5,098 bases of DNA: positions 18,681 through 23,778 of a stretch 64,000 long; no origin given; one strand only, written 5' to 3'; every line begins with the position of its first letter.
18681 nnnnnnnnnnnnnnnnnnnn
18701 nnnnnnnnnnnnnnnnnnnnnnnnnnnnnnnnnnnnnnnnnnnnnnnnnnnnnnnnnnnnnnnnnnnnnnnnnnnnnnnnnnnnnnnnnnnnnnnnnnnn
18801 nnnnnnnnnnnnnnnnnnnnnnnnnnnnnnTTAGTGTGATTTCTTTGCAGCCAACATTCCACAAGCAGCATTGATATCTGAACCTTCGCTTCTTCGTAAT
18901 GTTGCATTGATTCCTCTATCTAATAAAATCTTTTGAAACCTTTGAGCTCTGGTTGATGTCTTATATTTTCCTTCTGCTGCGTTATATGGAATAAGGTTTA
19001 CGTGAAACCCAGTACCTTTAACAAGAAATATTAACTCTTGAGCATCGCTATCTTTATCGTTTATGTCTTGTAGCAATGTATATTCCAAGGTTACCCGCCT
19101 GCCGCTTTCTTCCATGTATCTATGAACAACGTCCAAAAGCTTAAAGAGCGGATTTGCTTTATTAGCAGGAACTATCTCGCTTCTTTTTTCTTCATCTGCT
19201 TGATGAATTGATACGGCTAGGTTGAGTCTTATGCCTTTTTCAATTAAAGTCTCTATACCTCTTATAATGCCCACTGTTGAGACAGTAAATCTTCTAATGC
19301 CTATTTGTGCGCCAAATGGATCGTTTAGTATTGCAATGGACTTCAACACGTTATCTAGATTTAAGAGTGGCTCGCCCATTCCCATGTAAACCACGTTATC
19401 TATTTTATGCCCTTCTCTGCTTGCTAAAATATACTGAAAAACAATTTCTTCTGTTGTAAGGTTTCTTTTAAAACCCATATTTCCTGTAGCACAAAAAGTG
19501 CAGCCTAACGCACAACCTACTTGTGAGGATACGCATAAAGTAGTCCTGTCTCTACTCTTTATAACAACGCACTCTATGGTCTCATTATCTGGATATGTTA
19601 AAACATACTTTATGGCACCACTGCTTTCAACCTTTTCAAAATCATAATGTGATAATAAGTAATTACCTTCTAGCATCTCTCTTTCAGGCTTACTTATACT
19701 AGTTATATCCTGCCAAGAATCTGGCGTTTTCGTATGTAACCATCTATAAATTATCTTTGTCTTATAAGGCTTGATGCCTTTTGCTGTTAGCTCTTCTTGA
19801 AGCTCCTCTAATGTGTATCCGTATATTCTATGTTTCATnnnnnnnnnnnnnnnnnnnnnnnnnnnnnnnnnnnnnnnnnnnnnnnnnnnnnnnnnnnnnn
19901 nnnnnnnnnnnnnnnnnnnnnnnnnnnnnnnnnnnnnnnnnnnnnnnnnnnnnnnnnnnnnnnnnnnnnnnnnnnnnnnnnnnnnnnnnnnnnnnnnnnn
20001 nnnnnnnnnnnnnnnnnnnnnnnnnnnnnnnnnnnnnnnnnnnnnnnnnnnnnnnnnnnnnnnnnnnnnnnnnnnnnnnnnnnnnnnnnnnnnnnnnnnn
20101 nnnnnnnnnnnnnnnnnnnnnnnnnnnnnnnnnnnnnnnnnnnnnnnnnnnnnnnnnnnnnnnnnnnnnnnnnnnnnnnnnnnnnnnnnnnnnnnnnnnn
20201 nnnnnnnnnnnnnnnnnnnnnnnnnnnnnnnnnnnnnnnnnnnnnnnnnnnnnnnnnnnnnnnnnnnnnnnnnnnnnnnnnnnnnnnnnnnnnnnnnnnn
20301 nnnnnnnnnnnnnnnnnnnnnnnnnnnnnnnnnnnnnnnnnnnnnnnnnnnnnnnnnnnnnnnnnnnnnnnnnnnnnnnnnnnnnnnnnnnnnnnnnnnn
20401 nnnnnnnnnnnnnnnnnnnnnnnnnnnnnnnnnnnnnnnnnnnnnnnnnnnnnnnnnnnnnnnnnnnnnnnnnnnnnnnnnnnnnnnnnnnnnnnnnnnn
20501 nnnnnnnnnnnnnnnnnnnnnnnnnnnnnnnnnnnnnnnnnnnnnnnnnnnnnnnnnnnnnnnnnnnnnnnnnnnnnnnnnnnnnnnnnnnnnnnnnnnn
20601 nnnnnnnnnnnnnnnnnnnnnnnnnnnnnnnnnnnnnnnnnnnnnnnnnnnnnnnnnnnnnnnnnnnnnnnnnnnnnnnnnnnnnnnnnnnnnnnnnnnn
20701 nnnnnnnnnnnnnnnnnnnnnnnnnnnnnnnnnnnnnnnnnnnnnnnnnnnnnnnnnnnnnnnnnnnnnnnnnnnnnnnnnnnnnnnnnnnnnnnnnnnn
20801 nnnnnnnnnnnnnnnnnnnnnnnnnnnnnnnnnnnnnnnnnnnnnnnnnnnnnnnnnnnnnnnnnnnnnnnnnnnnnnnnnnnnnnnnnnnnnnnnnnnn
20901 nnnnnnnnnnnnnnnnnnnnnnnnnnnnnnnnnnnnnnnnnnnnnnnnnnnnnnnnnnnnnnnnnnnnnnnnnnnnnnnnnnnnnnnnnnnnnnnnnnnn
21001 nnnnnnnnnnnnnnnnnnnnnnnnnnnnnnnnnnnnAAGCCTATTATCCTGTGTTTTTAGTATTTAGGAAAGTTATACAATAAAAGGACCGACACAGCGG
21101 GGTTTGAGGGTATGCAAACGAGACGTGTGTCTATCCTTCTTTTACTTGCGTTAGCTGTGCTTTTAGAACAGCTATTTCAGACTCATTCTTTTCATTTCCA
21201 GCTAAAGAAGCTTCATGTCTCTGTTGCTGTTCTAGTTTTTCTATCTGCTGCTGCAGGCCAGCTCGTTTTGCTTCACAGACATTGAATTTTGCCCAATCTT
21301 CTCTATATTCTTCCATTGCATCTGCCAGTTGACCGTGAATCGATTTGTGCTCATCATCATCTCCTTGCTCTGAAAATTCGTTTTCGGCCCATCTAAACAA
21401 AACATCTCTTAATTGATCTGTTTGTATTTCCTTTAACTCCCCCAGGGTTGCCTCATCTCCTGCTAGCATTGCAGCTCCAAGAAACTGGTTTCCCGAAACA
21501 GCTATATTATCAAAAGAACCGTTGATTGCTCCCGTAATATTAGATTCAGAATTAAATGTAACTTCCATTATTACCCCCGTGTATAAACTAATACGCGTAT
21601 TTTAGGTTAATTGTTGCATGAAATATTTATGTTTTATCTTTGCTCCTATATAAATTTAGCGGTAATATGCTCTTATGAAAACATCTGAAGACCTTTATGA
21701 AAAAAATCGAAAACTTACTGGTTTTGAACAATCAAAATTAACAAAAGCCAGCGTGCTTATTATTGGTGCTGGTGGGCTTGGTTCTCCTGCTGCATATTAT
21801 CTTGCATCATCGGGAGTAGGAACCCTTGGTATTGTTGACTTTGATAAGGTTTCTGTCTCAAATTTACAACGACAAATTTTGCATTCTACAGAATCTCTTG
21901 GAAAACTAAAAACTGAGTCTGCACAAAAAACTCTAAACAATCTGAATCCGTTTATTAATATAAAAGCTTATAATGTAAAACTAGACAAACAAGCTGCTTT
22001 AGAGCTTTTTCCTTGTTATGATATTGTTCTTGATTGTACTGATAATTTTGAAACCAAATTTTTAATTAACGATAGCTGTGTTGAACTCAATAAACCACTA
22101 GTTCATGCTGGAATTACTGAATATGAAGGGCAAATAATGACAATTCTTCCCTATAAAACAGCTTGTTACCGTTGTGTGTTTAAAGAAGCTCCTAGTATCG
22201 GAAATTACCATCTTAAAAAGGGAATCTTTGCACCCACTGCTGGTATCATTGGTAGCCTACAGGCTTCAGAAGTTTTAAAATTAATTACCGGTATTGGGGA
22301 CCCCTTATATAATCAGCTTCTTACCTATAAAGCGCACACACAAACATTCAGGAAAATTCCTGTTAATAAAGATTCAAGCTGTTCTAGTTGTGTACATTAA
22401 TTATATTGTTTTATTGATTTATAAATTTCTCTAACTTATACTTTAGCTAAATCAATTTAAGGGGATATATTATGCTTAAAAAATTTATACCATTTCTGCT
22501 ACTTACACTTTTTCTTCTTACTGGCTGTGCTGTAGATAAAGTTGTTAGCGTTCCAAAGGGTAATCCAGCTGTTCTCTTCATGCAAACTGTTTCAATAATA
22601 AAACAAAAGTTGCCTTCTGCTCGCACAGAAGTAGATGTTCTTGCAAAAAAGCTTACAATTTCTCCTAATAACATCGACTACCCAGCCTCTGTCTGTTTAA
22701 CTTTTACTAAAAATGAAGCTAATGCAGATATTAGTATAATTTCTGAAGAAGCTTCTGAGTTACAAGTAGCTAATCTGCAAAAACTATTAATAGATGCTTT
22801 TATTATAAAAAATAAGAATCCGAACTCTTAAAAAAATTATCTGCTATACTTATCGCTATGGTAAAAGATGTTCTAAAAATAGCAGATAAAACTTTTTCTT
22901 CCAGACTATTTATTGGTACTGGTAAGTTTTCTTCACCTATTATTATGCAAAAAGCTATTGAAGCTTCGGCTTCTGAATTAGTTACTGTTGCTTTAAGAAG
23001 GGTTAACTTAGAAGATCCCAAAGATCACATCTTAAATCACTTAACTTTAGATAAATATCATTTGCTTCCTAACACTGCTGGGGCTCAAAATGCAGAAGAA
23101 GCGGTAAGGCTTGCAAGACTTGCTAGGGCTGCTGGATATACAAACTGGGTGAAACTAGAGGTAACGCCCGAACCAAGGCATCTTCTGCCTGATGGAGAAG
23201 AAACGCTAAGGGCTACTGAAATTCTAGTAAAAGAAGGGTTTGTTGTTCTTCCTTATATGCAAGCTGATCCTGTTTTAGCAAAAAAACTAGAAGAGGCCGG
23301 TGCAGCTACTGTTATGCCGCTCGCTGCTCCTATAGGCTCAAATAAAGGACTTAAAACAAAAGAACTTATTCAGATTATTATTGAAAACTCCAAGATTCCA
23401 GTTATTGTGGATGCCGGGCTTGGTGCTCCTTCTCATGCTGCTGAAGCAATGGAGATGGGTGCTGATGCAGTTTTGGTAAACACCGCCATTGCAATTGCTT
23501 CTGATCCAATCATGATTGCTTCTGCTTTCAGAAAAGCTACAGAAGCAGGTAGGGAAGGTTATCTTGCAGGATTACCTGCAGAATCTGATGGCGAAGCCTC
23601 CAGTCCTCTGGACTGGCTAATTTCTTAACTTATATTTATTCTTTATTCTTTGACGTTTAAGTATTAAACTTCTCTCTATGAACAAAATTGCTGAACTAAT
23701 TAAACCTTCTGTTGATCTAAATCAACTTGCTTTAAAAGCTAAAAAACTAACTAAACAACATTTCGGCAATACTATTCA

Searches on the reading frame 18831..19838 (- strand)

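Call 19: search_protein_families(library=pfam, proteins=[window:18831-19838:-], max_evalue=0.00001)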
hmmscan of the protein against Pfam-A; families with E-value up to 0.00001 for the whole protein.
window:18831-19838:- (335 aa): 1 family
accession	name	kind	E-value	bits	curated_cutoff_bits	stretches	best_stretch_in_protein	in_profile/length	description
PF04055.27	Radical_SAM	-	4.9e-14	53.3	29.5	1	104-263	2-158/166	Radical SAM superfamily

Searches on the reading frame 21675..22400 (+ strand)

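Call 20: search_protein_families(library=pfam, proteins=[window:21675-22400:+], max_evalue=0.00001)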
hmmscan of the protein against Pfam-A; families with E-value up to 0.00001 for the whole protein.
window:21675-22400:+ (241 aa): 1 family
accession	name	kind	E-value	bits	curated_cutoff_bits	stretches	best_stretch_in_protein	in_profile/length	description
PF00899.27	ThiF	-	5.9e-75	251.9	28.1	1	18-237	14-237/238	ThiF family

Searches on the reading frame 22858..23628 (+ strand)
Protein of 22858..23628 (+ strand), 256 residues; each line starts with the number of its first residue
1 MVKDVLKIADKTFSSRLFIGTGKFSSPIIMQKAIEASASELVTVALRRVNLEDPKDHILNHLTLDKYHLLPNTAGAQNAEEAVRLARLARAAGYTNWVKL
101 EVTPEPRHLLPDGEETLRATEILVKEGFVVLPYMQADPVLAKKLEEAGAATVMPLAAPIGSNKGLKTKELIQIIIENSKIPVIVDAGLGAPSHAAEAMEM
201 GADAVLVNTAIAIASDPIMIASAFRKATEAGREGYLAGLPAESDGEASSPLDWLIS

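Call 20: search_protein_families(library=pfam, proteins=[window:22858-23628:+], max_evalue=0.00001)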
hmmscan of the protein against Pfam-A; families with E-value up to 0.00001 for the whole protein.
window:22858-23628:+ (256 aa): 2 families
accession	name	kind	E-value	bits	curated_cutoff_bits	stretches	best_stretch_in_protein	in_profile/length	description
PF05690.20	ThiG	-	5.4e-107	357.2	23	1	7-250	1-247/247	Thiazole biosynthesis protein ThiG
PF00977.27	His_biosynth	-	6.1e-06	26.3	23.6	0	140-225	34-117/228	Histidine biosynthesis protein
